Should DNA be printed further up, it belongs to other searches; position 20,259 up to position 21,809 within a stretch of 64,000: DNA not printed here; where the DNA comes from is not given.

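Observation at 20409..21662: RLP active-site pattern: the second Lys of the KPKLG motif is replaced (KPSVGLS) while the Mg/carbamate and loop-6 residues look retained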

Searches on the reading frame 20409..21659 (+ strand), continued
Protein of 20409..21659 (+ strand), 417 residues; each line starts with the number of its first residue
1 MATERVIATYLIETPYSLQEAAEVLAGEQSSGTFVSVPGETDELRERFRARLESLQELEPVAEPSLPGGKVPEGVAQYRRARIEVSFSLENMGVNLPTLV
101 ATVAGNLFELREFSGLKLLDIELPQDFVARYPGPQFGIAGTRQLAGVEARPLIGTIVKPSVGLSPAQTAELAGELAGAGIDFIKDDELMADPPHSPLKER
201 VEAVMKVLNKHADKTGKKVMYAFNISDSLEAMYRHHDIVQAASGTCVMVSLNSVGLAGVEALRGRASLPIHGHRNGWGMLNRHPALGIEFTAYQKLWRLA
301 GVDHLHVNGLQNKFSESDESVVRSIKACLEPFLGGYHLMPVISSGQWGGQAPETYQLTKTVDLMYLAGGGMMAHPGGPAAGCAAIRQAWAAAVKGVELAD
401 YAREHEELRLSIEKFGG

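Call 48: search_protein_families(library=pfam, proteins=[L046:12653-13315:+, L055:14137-15426:+, L039:4692-6722:+, L039:1372-4665:+, L067:5352-7625:+, L005:4540-5622:+, L036:16171-18468:+, L035:14612-16051:+, L046:4489-7908:+, L036:2775-4073:+], max_evalue=0.00001)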
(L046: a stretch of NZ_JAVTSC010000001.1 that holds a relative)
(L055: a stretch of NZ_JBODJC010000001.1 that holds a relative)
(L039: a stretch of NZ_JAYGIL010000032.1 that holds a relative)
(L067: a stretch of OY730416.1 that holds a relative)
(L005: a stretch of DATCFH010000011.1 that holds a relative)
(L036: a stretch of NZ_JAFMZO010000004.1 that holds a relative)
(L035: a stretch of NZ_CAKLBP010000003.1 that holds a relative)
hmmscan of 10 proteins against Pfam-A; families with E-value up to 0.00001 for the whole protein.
L046:12653-13315:+ (220 aa): 1 family
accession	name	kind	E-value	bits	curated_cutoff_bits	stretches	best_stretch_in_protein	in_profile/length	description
PF01177.27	Asp_Glu_race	-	7.2e-25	88.5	31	1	10-214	7-210/211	Asp/Glu/Hydantoin racemase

L055:14137-15426:+ (429 aa): 1 family
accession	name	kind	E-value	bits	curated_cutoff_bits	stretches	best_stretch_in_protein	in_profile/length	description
PF01758.21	SBF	-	5.8e-31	108.1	24.3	1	92-261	3-180/191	Sodium Bile acid symporter family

L039:4692-6722:+ (676 aa): 3 families
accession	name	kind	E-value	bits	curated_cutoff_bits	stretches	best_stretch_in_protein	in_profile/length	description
PF07944.18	Beta-AFase-like_GH127_cat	-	1.1e-112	377.2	24.9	1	46-449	1-374/376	Beta-L-arabinofuranosidase, GH127 catalytic domain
PF20737.2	Glyco_hydro127C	-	3.7e-25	87.9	23.7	1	559-673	1-71/71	Glycoside hydrolase family 127 C-terminal domain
PF20736.2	Glyco_hydro127M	-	2.6e-23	82.4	24.2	1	461-557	2-95/95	Beta-L-arabinofuranosidase, GH127 middle domain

L039:1372-4665:+ (1097 aa): 6 families
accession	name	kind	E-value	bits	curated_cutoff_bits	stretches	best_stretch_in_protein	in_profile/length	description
PF02836.23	Glyco_hydro_2_C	-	1.7e-82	277.4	21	1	377-683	4-300/302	Glycosyl hydrolases family 2, TIM barrel domain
PF02929.23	Bgal_small_N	-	3.1e-70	237.1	25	1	812-1078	2-248/248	Beta galactosidase small chain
PF02837.24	Glyco_hydro_2_N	-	1.2e-47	162.4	28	1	81-247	3-169/169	Glycosyl hydrolases family 2, sugar binding domain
PF16353.11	LacZ_4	-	1.3e-16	61.1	27.3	1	695-783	1-86/87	Beta-galactosidase, domain 4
PF00703.27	Glyco_hydro_2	-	3.9e-14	53.8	23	1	250-370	2-109/109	Glycosyl hydrolases family 2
PF22666.2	Glyco_hydro_2_N2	-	7.8e-11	42.8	27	1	153-215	52-115/167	Glycosyl hydrolase 2 galactose-binding domain-like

L067:5352-7625:+ (757 aa): 4 families
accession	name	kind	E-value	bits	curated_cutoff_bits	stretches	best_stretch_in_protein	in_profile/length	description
PF21209.4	Bac_rhamnosid-like_N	-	4.8e-85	284.7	27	1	102-304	2-209/209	Alpha-rhamnosidase-like, bacteroidetes, N-terminal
PF17389.8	Bac_rhamnosid6H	-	3.2e-29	102.7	24.5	1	326-659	2-337/339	Bacterial alpha-L-rhamnosidase 6 hairpin glycosidase domain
PF22422.2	MGH1-like_GH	-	6.4e-07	29.7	27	0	409-571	64-265/356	Mannosylglycerate hydrolase MGH1-like glycoside hydrolase domain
PF17390.7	Bac_rhamnosid_C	-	1.3e-06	28.5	22.1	1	663-700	1-39/78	Bacterial alpha-L-rhamnosidase C-terminal domain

L005:4540-5622:+ (360 aa): 3 families
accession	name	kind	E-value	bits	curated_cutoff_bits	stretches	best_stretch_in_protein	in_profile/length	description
PF01408.29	GFO_IDH_MocA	-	5.8e-15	56.5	24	1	16-135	2-119/120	Oxidoreductase family, NAD-binding Rossmann fold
PF02894.22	GFO_IDH_MocA_C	-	2.9e-10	40.8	22.9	1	148-355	1-218/218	Oxidoreductase family, C-terminal alpha/beta domain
PF22725.1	GFO_IDH_MocA_C3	-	1.9e-08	34.8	27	1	145-238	2-100/124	GFO/IDH/MocA C-terminal domain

L036:16171-18468:+ (765 aa): 1 family
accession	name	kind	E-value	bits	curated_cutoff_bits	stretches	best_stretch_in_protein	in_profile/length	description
PF18961.6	DUF5703_N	-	9.7e-121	403.3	26.7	1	26-313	1-287/287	Domain of unknown function (DUF5703)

L035:14612-16051:+ (479 aa): 1 family
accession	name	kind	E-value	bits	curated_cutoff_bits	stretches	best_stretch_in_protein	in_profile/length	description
PF03629.24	SASA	-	3.7e-13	50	24.8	1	108-344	3-198/226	Carbohydrate esterase, sialic acid-specific acetylesterase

L046:4489-7908:+ (1139 aa): 3 families
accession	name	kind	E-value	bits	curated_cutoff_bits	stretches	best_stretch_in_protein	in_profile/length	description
PF17132.9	Glyco_hydro_106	-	3.1e-170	568.6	29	2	28-677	4-552/743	alpha-L-rhamnosidase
PF22666.2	Glyco_hydro_2_N2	-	4.2e-06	27.4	27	1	1023-1101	49-131/167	Glycosyl hydrolase 2 galactose-binding domain-like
PF00754.31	F5_F8_type_C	-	5.6e-06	26.9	28.2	1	205-288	30-114/127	F5/8 type C domain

L036:2775-4073:+ (432 aa): 1 family
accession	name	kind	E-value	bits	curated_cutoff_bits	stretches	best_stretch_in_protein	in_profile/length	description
PF07690.21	MFS_1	-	9e-24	84.5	33.4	1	33-388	4-344/347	Major Facilitator Superfamily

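Call 56: get_annotated_region(hit=H6, flank=9000)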
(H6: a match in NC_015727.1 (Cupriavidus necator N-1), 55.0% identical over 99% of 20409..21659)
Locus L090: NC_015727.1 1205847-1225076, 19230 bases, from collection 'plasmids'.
description: Cupriavidus necator N-1 plasmid pBB1, complete sequence
organism: Cupriavidus necator N-1 (NCBI taxid 1042878)
taxonomy: Bacteria; Pseudomonadota; Betaproteobacteria; Burkholderiales; Burkholderiaceae; Cupriavidus; Cupriavidus necator; Cupriavidus necator N-1
host: -; source: soil; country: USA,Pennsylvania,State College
typing (MOB-suite, as given by PLSDB): conjugative; replicon rep_cluster_2238; relaxase MOBP; mating-pair formation MPF_T
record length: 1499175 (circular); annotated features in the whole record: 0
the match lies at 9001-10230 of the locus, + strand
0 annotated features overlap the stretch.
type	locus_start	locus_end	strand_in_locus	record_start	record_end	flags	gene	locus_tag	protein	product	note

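Call 58: get_annotated_region(hit=H2, flank=9000)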
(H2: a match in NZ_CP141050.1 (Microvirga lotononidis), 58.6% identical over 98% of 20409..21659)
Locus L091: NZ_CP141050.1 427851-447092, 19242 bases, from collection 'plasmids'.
description: Microvirga lotononidis strain HAMBI_3237 plasmid unnamed2, complete sequence
organism: Microvirga lotononidis (NCBI taxid 864069)
taxonomy: Bacteria; Pseudomonadota; Alphaproteobacteria; Hyphomicrobiales; Methylobacteriaceae; Microvirga; Microvirga lotononidis
host: -; source: -; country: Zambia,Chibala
typing (MOB-suite, as given by PLSDB): non-mobilizable
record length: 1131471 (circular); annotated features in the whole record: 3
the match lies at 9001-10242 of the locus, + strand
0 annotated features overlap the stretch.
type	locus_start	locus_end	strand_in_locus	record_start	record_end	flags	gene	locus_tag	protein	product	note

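Call 59: get_annotated_region(hit=H3, flank=9000)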
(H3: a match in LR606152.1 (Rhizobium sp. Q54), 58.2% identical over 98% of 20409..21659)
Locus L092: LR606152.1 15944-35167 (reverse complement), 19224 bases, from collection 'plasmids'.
description: Rhizobium sp. Q54 genome assembly, plasmid: 9
organism: Rhizobium sp. Q54 (NCBI taxid 1335060)
taxonomy: Bacteria; Pseudomonadota; Alphaproteobacteria; Hyphomicrobiales; Rhizobiaceae; Rhizobium; Rhizobium sp. Q54
host: -; source: paddy soil contaminated with arsenic due to geogenic reasons; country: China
typing (MOB-suite, as given by PLSDB): non-mobilizable; replicon rep_cluster_440
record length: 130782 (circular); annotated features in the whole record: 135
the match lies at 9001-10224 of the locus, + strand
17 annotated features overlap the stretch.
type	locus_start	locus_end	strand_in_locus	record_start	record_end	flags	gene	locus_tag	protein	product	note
CDS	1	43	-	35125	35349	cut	-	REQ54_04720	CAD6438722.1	hypothetical protein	-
CDS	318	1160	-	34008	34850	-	-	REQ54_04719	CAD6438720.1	semialdehyde dehydrogenase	-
CDS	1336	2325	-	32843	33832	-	-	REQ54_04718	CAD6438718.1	ABC transporter permease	-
CDS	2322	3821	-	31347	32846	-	-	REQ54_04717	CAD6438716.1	sugar ABC transporter ATP-binding protein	-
CDS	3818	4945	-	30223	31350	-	-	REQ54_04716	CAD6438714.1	ABC transporter permease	-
CDS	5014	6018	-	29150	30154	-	-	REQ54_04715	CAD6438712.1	sugar ABC transporter substrate-binding protein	-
CDS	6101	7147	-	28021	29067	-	-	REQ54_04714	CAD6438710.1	gfo/Idh/MocA family oxidoreductase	-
CDS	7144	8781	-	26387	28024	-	-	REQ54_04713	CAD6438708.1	hypothetical protein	-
CDS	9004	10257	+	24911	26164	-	-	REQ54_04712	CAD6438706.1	ribulose 1,5-bisphosphate carboxylase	-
CDS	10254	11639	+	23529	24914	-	-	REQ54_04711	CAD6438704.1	four-carbon acid sugar kinase family protein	-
CDS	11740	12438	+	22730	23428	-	-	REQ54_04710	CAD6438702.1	GntR family transcriptional regulator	-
CDS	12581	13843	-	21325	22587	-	-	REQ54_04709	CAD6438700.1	type II toxin-antitoxin system HipA family toxin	-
CDS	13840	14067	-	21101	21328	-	-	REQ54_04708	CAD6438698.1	transcriptional regulator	-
CDS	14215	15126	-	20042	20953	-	-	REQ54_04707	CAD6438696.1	restriction endonuclease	-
CDS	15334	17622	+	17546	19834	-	-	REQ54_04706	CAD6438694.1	FUSC family protein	-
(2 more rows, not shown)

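Call 60: predict_structure(alignment_id=A1)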
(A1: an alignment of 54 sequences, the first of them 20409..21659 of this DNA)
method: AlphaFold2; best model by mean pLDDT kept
length: 417 residues; sequences in the alignment: 54
mean_pLDDT: 88.0   pTM: 0.89
mean pLDDT of the five models: 88.0, 87.6, 87.5, 86.7, 85.8
residues with pLDDT >= 90: 272; 70-90: 104; 50-70: 31; < 50: 10
segments of 3 or more residues with pLDDT < 50: 32-34, 190-192
pLDDT, mean of each block of 10 residues (from residue 1): 80 92 79 58 84 96 81 84 94 90 73 88 93 95 94 85 86 95 78 71 97 95 91 94 95 90 94 66 80 95 93 85 94 93 82 96 93 93 96 96 97 89
secondary structure, 60 per line:
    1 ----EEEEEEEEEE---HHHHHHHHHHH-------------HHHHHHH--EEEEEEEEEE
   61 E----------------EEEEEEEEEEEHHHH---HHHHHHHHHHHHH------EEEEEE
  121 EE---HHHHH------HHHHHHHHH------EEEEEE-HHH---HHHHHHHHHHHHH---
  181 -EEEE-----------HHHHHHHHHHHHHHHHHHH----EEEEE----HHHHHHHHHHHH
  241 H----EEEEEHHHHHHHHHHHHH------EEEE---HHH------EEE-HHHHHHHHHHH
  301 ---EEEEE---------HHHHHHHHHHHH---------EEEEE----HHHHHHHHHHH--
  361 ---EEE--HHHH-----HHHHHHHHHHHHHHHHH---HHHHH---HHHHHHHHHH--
elements in order: E5-14 H18-28 H42-48 E51-61 E78-88 H89-92 H96-108 E115-122 H126-130 H137-145 E152-157 H165-177 E182-185 H197-215 E220-224 H229-241 E246-250 H251-263 E270-273 E286-288 H290-300 E304-308 H318-329 E339-343 H348-358 E364-366 H369-372 H378-394 H398-402 H406-415

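Call 62: search_protein_representatives(protein=window:20409-21659:+)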
Query: 417 residues. Proteins with E-value up to 0.001 (for the whole library): 2641; up to 1e-10: 1596; up to 1e-30: 387. The best 150 are listed.
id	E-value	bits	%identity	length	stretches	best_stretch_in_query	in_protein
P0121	2.8e-157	540.1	56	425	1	1-416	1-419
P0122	3.5e-136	470.7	52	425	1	4-416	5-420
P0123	7.1e-134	463.1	52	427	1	4-417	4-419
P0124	7.2e-131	453.2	64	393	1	2-330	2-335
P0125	6.2e-128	443.5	66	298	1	122-416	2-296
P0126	9.1e-119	413.3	48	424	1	3-415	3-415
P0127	6.0e-118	410.6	52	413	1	6-416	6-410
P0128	3.5e-115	401.5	65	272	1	149-416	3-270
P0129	1.6e-114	399.4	46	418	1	6-412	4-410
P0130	9.2e-114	396.8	57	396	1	79-416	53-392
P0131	2.3e-113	395.6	46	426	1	6-414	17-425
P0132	9.7e-108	377.0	46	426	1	3-416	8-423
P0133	2.2e-107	375.8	45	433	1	3-417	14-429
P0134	3.1e-105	368.7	65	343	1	123-372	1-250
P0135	1.3e-103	363.4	55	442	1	6-329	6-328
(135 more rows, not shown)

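Call 64: search_dna_similar(query=L092:9004-10254:+, collection=plasmids, mode=protein, max_rows=60, rows=best, max_evalue=1e-50)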
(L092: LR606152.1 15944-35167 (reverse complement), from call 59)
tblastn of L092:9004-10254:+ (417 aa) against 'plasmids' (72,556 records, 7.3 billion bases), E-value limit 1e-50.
Records with a match: 306; places in all: 312; records where one place covers at least 80% of the query: 304.
Best place of each record, by identity: >=99% 2; 95-99% 1; 60-80% 23; <60% 280.
By first word of the organism name: Rhizobium 142; Sinorhizobium 77; Shinella 9; Azospirillum 8; Roseibium 6; Burkholderia 5; Labrenzia 4; Bradyrhizobium 4; Paracoccus 4; Variovorax 3; and 32 more.
By predicted mobility (MOB-suite, as given by PLSDB): non-mobilizable 133; conjugative 102; mobilizable 71.
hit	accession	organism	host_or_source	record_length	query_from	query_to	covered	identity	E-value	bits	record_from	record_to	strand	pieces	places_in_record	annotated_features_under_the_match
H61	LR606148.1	Rhizobium sp. Q54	paddy soil contaminated with arsenic ...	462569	1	407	98%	100.0%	0e+0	639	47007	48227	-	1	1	ribulose 1,5-bisphosphate carboxylase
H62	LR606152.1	Rhizobium sp. Q54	paddy soil contaminated with arsenic ...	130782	1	407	98%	100.0%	0e+0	639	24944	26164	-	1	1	ribulose 1,5-bisphosphate carboxylase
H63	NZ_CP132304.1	Shinella sumterensis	Homo sapiens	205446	1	417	100%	95.2%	0e+0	627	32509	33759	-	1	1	ribulose-bisphosphate carboxylase large subunit family protein | four-carbon acid sugar kinase family protein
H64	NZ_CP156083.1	Croceibacterium sp. TMG7-5b_MA50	Sponge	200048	4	415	99%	64.7%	6e-123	399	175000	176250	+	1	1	ribulose-bisphosphate carboxylase large subunit family protein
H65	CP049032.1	Rhodobacteraceae bacterium SC52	Apostichopus japonicus,pure ...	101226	4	415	99%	64.6%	1e-127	413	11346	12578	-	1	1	ribulose 1,5-bisphosphate carboxylase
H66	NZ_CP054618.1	Azospirillum oryzae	cell culture,soil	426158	4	364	87%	70.4%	7e-145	462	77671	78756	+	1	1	ribulose-bisphosphate carboxylase large subunit family protein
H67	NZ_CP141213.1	Sinorhizobium meliloti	alfalfa,Isolate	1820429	3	415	99%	61.2%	1e-111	367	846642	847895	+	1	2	none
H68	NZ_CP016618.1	Microvirga ossetica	Vicia alpestris,cell culture,nodules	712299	4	364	87%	69.9%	2e-145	464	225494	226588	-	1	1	ribulose-bisphosphate carboxylase large subunit family protein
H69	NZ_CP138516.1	Variovorax paradoxus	Legume root,PacBio whole genome assembly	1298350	4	415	99%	61.1%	5e-125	405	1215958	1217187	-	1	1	none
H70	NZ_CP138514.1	Variovorax paradoxus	Legume root,PacBio whole genome assembly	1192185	4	415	99%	60.6%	5e-124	402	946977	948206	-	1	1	none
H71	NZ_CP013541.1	Rhizobium phaseoli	Phaseolus vulgaris,Whole ...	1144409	3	364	87%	69.0%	1e-137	442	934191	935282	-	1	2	record has no annotation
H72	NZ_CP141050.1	Microvirga lotononidis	-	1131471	4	364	87%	69.0%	1e-143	459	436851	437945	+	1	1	none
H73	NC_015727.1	Cupriavidus necator N-1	soil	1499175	3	364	87%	65.2%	6e-127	411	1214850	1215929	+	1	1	record has no annotation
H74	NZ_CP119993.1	Halomarina sp. PSR21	cell culture,saline soil from Tarim ...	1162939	4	417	99%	56.9%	3e-99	331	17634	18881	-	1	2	record has no annotation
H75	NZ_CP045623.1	Roseibium aggregatum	-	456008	4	417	99%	56.5%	1e-105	350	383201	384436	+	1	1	ribulose-bisphosphate carboxylase large subunit family protein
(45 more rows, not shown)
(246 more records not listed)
